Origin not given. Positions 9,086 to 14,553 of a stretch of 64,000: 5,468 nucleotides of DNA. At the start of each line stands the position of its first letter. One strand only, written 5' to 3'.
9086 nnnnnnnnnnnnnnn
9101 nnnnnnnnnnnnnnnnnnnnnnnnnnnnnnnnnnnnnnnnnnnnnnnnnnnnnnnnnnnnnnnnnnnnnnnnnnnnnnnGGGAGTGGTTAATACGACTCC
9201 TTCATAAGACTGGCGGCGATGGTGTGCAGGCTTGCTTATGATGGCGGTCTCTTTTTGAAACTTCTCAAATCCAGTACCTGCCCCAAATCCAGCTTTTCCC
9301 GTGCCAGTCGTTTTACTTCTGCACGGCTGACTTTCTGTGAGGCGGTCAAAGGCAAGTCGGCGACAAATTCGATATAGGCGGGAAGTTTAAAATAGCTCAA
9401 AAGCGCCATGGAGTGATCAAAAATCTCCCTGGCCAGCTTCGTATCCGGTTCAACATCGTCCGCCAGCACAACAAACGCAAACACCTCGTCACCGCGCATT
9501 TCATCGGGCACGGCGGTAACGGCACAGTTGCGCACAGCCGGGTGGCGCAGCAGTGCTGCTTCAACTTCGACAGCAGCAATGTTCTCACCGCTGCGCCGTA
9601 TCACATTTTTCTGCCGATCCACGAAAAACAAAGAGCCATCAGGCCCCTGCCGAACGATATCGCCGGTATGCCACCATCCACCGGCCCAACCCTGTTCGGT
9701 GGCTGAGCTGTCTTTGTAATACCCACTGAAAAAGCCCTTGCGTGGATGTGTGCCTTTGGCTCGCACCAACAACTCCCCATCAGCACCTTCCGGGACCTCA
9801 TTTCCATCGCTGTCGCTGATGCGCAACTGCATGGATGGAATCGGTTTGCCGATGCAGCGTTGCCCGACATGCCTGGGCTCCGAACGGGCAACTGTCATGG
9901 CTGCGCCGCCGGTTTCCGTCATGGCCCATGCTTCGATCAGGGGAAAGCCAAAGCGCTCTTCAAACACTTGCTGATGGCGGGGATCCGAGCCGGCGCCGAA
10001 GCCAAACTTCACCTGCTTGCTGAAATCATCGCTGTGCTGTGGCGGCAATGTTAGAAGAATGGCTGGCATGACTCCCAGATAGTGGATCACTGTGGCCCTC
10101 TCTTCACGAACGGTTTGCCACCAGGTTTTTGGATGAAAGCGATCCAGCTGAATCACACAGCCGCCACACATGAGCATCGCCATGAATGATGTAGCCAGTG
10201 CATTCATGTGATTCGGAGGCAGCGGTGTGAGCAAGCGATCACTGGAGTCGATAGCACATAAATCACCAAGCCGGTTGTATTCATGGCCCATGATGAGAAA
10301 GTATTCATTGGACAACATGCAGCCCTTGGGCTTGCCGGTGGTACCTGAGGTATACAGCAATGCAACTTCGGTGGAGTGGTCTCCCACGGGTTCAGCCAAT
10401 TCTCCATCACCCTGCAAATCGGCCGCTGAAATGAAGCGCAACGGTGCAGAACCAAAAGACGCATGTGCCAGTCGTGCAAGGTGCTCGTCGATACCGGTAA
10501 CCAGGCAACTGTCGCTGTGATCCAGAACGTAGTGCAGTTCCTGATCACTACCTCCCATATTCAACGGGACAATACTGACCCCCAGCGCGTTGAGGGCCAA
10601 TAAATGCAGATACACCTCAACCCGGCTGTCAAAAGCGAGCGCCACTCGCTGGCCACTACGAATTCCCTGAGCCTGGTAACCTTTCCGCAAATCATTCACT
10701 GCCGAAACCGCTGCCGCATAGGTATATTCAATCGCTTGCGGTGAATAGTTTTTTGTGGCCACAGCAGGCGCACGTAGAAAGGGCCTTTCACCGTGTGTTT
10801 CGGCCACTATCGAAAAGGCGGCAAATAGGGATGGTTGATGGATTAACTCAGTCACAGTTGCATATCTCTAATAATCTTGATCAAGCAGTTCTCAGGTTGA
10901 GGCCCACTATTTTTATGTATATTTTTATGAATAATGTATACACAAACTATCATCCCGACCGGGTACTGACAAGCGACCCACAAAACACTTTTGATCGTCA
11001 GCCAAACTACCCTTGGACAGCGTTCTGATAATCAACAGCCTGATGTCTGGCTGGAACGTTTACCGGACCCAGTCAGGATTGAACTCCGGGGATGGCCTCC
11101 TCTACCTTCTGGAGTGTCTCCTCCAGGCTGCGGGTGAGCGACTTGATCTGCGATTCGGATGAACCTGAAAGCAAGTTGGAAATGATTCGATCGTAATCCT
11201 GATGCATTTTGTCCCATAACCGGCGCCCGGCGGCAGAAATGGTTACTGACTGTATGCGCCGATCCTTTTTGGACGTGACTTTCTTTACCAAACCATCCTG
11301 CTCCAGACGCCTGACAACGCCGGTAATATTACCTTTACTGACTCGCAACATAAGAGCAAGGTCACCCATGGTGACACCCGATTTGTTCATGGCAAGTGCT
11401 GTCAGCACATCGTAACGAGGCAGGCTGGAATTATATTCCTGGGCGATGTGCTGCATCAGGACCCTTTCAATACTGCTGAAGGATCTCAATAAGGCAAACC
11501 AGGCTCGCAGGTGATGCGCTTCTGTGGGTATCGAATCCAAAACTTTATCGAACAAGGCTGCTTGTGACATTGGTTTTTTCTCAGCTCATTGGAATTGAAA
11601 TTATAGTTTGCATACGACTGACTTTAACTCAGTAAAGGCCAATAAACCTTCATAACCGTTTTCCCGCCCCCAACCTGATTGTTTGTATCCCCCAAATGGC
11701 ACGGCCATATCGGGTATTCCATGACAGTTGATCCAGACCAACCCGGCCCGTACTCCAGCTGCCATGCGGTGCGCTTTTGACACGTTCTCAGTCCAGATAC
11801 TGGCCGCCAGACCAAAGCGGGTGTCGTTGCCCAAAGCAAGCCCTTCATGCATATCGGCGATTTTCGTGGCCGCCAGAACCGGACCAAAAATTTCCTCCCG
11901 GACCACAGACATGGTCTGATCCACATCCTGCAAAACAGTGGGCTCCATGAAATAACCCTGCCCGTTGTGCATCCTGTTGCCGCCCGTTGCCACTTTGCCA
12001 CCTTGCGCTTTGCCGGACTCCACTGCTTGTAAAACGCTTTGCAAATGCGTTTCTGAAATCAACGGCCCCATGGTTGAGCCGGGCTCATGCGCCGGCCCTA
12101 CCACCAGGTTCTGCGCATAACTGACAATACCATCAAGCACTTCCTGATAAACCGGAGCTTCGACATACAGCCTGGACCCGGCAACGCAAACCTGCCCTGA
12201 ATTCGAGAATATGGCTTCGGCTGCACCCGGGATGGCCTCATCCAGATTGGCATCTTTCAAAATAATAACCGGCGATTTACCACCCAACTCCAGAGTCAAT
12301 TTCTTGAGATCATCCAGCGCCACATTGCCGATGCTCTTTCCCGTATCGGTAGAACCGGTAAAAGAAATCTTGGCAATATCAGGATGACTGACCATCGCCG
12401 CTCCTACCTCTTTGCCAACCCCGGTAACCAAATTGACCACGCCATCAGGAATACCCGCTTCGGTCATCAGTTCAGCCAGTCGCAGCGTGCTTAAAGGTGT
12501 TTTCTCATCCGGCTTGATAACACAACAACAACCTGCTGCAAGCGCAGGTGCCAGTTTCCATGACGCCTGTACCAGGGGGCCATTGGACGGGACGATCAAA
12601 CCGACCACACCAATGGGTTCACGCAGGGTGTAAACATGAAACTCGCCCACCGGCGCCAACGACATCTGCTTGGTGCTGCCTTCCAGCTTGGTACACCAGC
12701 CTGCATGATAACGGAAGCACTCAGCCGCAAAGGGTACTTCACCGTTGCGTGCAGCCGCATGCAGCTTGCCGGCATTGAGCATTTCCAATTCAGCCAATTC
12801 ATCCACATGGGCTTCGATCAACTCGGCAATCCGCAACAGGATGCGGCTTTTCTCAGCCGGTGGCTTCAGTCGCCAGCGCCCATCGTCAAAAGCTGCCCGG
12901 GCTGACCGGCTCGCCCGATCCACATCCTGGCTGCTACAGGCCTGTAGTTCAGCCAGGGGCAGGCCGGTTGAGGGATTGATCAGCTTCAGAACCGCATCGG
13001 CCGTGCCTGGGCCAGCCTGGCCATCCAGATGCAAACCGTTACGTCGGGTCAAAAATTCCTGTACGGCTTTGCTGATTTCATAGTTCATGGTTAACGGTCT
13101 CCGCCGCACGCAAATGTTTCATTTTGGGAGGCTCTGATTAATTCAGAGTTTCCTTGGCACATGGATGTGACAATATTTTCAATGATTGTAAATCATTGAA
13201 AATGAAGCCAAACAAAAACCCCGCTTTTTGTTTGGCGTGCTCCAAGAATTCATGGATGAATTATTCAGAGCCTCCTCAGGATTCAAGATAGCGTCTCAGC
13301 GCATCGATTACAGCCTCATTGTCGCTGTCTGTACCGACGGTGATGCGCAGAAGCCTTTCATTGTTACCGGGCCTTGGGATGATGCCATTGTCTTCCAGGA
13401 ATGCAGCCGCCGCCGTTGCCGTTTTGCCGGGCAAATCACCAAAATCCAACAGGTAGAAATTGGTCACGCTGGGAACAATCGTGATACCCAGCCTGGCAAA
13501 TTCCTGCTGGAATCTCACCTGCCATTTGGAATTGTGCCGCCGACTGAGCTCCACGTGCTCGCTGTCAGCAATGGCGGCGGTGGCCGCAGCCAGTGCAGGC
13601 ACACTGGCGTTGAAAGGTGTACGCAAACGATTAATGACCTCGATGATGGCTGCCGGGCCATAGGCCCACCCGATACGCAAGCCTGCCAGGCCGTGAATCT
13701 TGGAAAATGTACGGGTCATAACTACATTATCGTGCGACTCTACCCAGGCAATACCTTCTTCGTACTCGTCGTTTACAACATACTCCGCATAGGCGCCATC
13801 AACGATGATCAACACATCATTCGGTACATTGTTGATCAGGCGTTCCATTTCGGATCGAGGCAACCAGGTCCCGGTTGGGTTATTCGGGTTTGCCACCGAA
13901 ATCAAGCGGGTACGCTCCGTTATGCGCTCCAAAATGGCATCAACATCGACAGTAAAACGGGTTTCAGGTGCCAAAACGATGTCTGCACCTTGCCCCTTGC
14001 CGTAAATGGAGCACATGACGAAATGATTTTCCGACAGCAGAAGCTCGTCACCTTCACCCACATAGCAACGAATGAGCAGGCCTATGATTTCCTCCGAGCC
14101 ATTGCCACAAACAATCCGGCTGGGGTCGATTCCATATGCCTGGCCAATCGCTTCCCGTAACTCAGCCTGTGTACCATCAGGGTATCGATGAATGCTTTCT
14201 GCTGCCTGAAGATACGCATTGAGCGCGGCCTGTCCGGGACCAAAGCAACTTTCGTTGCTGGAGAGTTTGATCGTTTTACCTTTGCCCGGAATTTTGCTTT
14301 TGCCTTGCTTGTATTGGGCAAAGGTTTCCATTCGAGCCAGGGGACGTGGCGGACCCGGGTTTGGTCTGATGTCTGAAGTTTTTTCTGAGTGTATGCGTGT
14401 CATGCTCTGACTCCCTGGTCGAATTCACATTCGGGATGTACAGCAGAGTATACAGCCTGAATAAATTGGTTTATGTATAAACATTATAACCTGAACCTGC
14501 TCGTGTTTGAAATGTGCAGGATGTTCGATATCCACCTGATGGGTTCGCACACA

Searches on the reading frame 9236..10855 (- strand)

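Call 75: search_protein_families(library=pfam, proteins=[window:9236-10855:-], max_evalue=0.00001)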
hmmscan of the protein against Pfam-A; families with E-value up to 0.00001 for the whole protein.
window:9236-10855:- (539 aa): 2 families
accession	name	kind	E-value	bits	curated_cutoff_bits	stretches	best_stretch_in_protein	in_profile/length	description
PF00501.34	AMP-binding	-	1.5e-55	189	29.9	1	29-368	16-378/384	AMP-binding enzyme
PF13193.12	AMP-binding_C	-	1.4e-18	68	24.5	1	430-508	1-76/76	AMP-binding enzyme C-terminal domain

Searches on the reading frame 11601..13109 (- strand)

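Call 75: search_protein_families(library=pfam, proteins=[window:11601-13109:-], max_evalue=0.00001)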
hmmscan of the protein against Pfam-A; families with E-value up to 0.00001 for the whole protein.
window:11601-13109:- (502 aa): 1 family
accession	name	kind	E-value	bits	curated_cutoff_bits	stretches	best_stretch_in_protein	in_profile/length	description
PF00171.27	Aldedh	-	3e-165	550.7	23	1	41-498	9-461/461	Aldehyde dehydrogenase family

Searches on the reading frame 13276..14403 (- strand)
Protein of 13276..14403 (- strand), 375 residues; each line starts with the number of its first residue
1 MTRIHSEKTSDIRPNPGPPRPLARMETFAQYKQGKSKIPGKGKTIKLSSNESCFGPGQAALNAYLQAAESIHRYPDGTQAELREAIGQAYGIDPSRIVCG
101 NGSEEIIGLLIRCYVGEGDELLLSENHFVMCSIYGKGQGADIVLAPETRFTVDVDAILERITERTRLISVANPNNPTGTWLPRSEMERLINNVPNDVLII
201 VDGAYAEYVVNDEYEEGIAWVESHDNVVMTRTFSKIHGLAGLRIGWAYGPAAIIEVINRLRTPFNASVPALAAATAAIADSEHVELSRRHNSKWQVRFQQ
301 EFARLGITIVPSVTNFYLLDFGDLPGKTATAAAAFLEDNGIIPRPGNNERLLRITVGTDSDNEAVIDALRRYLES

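Call 75: search_protein_families(library=pfam, proteins=[window:13276-14403:-], max_evalue=0.00001)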
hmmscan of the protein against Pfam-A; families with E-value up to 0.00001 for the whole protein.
window:13276-14403:- (375 aa): 2 families
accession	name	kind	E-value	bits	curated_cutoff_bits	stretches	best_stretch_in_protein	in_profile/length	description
PF00155.27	Aminotran_1_2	-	3.6e-56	191.3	19.7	1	44-369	3-361/361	Aminotransferase class I and II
PF00266.25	Aminotran_5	-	4.3e-08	33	21.5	1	81-204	47-177/371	Aminotransferase class-V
